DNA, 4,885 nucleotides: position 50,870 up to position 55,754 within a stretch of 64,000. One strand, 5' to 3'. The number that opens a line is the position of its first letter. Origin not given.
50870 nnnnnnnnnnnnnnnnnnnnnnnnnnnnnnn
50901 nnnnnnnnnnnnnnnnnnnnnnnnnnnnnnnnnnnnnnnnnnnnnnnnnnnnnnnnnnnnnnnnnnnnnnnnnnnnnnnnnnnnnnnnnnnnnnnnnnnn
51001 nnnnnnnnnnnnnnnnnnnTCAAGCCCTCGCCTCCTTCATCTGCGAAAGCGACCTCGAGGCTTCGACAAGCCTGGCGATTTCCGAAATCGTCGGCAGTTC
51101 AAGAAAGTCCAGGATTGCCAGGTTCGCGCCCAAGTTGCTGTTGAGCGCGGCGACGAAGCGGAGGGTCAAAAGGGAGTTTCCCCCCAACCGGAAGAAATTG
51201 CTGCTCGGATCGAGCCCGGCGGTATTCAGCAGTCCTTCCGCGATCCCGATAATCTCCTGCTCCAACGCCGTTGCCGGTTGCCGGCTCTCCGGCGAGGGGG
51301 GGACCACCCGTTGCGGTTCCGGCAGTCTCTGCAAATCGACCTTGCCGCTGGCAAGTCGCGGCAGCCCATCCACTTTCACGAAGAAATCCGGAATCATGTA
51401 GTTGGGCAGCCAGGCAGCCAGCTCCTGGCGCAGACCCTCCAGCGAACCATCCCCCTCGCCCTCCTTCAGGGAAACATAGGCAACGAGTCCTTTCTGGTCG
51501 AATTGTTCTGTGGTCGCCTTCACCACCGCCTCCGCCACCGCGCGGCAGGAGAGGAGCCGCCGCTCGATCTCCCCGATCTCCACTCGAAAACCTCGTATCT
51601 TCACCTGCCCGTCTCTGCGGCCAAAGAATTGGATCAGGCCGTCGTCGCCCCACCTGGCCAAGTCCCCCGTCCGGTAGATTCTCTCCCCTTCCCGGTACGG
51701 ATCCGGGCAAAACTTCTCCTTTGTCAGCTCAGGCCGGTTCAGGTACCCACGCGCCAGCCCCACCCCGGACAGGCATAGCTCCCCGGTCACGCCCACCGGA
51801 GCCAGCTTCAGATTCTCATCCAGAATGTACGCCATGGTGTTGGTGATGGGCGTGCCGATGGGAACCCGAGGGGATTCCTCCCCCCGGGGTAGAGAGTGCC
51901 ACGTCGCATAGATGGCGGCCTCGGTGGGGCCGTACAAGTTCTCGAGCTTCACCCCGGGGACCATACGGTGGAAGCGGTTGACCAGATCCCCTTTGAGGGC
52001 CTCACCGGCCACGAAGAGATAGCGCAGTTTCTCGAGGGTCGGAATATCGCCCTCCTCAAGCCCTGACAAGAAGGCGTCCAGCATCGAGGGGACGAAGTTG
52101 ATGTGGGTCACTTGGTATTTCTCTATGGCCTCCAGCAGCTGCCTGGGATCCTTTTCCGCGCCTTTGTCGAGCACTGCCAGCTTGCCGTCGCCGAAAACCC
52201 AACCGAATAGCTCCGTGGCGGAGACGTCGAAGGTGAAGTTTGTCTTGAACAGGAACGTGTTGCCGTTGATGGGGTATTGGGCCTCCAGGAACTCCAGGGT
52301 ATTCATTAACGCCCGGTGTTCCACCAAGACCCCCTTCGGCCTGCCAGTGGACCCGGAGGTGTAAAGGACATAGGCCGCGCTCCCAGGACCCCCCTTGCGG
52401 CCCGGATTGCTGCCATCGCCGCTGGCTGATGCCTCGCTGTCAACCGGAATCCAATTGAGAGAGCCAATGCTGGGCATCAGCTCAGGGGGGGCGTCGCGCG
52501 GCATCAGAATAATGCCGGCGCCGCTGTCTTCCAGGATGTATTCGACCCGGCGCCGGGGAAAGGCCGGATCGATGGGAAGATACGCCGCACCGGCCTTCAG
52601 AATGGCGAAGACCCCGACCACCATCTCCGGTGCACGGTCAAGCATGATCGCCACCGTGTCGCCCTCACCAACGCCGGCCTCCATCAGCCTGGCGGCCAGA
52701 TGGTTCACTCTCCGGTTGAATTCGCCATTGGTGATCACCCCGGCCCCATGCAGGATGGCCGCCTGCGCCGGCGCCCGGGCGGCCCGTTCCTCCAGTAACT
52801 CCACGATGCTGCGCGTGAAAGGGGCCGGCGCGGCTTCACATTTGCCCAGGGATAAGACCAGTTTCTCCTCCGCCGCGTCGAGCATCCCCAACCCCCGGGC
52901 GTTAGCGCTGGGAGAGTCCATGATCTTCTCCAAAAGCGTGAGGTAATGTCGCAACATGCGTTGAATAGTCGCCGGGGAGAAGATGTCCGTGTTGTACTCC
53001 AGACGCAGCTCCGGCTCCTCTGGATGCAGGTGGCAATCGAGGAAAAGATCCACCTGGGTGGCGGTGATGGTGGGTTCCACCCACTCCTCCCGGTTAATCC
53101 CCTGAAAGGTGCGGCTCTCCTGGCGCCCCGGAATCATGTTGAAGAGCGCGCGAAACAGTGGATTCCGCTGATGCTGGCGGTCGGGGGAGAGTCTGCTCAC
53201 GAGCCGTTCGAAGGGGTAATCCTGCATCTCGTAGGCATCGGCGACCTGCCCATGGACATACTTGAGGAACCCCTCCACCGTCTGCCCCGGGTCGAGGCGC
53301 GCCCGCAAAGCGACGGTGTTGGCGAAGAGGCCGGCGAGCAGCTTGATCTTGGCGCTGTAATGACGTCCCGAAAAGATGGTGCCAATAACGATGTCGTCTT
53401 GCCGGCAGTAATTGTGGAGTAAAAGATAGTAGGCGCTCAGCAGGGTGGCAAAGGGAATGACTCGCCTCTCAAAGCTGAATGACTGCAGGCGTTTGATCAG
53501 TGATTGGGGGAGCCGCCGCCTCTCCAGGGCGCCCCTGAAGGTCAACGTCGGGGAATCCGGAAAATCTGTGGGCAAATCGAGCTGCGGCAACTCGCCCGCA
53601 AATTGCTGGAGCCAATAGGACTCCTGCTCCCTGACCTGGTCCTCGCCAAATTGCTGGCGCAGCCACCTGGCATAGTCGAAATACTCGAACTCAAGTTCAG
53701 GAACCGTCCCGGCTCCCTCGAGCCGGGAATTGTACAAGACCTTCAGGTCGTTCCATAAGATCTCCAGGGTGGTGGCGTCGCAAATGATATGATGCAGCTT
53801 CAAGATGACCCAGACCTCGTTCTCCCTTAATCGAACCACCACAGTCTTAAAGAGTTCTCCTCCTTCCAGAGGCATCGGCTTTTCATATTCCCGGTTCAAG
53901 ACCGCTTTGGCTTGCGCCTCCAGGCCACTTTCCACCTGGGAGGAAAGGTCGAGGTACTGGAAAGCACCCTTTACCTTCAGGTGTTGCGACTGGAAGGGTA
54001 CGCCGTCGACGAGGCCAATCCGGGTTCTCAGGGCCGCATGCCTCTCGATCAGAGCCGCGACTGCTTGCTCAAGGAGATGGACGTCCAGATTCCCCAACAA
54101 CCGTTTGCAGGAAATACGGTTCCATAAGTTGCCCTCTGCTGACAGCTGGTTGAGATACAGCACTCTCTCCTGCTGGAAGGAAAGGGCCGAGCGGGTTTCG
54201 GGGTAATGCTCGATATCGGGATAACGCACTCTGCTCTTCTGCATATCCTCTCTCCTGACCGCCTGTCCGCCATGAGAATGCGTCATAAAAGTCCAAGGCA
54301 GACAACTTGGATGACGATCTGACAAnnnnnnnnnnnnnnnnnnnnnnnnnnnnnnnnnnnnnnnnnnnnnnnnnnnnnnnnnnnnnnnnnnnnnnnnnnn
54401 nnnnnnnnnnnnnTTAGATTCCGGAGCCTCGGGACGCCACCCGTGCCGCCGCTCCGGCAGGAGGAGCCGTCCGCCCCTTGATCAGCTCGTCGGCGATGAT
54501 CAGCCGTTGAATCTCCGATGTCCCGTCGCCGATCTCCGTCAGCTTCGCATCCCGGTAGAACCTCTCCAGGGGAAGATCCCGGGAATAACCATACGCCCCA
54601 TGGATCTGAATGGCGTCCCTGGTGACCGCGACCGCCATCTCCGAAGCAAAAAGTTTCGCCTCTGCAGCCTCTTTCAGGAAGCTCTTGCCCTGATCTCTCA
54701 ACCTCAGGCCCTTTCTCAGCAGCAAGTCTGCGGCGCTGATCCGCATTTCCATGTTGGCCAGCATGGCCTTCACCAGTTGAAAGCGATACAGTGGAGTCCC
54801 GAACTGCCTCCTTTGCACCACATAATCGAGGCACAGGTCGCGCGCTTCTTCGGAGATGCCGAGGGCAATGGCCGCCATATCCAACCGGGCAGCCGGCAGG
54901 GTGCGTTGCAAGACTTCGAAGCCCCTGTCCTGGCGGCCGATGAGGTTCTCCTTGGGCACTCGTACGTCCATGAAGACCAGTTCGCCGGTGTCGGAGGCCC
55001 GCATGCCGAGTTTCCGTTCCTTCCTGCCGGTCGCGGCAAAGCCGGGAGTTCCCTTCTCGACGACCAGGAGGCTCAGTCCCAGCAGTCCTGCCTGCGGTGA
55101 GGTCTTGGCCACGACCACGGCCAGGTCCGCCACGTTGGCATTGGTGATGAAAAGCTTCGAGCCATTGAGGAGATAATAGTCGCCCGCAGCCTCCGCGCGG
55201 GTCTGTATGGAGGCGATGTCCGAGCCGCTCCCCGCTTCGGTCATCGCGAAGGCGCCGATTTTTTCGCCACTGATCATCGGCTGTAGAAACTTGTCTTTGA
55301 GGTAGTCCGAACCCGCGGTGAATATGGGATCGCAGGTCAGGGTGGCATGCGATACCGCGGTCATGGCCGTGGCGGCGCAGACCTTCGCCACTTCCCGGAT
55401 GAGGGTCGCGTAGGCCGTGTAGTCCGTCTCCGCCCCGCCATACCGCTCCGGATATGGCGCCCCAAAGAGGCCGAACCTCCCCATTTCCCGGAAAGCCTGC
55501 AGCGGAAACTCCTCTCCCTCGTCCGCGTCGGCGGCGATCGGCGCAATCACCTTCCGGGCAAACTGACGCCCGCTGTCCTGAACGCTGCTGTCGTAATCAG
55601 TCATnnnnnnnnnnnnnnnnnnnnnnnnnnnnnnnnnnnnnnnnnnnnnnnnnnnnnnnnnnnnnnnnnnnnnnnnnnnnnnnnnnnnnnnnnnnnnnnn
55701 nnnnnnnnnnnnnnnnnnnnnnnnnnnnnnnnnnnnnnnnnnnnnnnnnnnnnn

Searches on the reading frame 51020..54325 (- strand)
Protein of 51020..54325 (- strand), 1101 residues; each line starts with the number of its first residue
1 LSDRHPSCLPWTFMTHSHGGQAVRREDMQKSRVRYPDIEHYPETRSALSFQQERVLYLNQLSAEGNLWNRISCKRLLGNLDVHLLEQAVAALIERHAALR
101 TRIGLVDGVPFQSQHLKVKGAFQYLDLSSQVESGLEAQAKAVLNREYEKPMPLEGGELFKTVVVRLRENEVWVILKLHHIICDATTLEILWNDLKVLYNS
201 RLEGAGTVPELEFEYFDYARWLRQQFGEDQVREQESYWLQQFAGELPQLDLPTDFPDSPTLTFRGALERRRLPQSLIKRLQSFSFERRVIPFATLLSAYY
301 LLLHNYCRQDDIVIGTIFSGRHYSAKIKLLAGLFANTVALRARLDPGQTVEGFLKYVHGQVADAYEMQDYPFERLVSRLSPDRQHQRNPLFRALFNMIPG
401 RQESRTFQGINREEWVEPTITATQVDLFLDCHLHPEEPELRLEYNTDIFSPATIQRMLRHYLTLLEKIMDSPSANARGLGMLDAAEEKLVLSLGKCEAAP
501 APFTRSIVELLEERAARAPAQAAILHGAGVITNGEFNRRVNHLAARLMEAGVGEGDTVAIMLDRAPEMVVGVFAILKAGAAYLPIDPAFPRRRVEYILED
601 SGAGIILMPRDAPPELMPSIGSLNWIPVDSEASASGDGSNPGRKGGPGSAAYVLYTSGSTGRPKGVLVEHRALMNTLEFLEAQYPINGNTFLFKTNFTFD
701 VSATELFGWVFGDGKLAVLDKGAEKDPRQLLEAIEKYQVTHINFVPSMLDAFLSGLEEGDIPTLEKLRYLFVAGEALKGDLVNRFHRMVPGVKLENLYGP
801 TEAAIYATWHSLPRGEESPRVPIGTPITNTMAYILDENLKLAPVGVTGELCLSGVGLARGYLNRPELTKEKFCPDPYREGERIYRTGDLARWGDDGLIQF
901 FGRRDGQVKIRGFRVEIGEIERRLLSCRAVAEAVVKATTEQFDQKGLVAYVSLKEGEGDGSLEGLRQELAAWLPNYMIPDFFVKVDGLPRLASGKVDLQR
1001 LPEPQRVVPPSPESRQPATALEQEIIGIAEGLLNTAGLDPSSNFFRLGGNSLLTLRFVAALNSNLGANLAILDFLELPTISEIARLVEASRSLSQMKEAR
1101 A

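Call 57: search_protein_families(library=pfam, proteins=[window:51020-54325:-], max_evalue=0.0001)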
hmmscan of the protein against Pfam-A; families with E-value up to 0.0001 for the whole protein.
window:51020-54325:- (1101 aa): 4 families
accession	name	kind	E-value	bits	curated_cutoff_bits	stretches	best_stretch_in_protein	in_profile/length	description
PF00668.25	Condensation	-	7.1e-91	305.6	30.6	1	46-488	5-453/456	Condensation domain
PF00501.34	AMP-binding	-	1.8e-82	277.7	29.9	1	511-862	1-384/384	AMP-binding enzyme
PF00550.31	PP-binding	-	9.1e-12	45.5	20.8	1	1024-1087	2-67/67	Phosphopantetheine attachment site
PF13193.12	AMP-binding_C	-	4.8e-09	37.5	24.5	1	919-995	1-76/76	AMP-binding enzyme C-terminal domain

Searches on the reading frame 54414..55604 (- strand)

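Call 57: search_protein_families(library=pfam, proteins=[window:54414-55604:-], max_evalue=0.0001)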
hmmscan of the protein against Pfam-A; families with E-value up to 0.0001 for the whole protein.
window:54414-55604:- (396 aa): 4 families
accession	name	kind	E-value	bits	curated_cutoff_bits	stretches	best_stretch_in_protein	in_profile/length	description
PF00441.29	Acyl-CoA_dh_1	-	2.9e-45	154.5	22.4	1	226-374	1-149/150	Acyl-CoA dehydrogenase, C-terminal domain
PF02771.21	Acyl-CoA_dh_N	-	3.9e-29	101.7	22.9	1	6-114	5-113/113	Acyl-CoA dehydrogenase, N-terminal domain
PF02770.24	Acyl-CoA_dh_M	-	5.3e-25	87.9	33.3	1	118-214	1-97/97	Acyl-CoA dehydrogenase, middle domain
PF08028.16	Acyl-CoA_dh_2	-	1.3e-19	71.3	22.7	1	243-356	3-126/134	Acyl-CoA dehydrogenase, C-terminal domain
